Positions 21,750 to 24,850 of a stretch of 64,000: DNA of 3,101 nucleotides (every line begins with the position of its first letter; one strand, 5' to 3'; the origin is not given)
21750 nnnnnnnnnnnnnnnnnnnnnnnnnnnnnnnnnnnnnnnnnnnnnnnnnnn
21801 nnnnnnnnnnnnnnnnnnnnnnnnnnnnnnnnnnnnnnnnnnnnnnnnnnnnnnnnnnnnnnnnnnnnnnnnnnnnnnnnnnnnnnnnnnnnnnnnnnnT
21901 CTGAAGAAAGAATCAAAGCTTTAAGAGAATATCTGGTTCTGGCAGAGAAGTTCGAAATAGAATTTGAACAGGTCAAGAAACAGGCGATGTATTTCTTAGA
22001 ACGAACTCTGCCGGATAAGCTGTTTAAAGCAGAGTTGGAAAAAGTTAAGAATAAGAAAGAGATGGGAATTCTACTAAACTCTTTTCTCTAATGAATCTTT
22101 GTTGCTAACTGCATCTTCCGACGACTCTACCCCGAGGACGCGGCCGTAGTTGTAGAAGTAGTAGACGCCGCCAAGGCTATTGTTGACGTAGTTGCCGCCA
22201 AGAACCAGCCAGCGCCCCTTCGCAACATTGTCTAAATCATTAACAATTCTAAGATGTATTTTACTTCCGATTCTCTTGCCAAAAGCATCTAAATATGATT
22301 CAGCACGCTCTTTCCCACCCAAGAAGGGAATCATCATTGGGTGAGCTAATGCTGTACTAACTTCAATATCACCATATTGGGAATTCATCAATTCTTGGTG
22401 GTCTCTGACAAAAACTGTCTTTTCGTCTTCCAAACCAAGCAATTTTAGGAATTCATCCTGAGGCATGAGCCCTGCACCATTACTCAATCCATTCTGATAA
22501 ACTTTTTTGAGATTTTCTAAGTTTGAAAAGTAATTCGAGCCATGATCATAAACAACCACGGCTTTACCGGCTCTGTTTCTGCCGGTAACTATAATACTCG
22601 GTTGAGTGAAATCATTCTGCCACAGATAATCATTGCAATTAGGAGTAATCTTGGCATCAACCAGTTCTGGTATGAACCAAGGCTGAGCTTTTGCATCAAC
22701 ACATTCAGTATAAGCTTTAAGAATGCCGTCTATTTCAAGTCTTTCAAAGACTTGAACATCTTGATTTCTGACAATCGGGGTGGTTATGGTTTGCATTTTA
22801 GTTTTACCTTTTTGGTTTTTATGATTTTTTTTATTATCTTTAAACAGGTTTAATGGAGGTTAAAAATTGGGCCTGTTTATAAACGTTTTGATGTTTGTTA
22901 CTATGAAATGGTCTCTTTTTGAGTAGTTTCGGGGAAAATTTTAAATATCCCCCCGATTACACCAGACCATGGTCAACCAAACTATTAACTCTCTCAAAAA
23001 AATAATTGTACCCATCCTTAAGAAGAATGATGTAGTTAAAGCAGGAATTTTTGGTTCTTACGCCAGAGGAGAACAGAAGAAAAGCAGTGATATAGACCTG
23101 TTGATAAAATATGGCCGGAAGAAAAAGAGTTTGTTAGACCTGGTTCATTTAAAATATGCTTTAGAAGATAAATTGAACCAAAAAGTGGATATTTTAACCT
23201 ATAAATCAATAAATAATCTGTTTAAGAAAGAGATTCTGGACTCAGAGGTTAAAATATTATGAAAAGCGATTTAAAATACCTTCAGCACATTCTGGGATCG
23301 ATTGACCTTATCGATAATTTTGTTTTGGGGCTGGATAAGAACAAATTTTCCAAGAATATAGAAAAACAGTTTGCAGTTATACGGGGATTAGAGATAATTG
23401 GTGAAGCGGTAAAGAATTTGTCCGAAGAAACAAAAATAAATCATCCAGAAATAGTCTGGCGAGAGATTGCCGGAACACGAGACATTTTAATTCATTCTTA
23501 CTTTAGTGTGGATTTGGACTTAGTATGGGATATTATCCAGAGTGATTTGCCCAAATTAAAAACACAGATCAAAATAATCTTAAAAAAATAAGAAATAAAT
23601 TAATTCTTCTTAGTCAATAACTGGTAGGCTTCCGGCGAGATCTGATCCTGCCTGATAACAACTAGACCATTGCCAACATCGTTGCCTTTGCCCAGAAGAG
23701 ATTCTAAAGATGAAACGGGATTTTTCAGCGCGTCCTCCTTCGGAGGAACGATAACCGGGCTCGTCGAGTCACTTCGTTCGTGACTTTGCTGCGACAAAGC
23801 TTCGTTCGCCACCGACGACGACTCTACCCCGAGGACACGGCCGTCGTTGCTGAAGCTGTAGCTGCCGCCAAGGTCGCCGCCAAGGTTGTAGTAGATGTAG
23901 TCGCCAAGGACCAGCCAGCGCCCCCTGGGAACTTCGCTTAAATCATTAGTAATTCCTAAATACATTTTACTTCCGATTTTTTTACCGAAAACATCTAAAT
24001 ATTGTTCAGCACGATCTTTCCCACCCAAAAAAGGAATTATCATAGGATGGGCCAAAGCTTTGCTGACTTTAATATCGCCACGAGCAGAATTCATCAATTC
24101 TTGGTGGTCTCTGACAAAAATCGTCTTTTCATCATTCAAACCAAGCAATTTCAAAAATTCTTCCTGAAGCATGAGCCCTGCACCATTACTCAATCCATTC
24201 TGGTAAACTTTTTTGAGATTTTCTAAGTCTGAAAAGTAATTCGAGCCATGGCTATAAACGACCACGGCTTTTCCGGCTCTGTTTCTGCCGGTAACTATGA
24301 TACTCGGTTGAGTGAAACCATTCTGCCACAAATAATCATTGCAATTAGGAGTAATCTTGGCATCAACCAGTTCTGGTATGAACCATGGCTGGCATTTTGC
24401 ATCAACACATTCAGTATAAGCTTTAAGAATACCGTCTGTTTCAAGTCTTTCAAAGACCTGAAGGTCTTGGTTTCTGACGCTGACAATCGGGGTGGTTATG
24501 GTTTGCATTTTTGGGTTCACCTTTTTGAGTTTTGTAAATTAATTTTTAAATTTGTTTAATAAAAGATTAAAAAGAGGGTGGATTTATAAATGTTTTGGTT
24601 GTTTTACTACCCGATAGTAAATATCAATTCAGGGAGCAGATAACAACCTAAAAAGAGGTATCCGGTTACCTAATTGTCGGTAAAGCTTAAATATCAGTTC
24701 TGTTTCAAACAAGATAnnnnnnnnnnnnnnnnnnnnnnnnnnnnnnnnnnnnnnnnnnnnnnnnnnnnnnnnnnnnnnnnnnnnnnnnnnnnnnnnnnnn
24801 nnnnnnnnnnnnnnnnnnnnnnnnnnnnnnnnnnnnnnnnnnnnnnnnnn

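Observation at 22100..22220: GC-rich codon patch conserved inside both MQTITT paralogs (second copy at ~23800-23960)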

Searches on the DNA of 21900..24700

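Call 64: search_rna_families(source=window, start=21900, end=24700, threshold=evalue, max_evalue=1)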
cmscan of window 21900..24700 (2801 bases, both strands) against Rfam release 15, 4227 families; matches with E-value up to 1: 0.
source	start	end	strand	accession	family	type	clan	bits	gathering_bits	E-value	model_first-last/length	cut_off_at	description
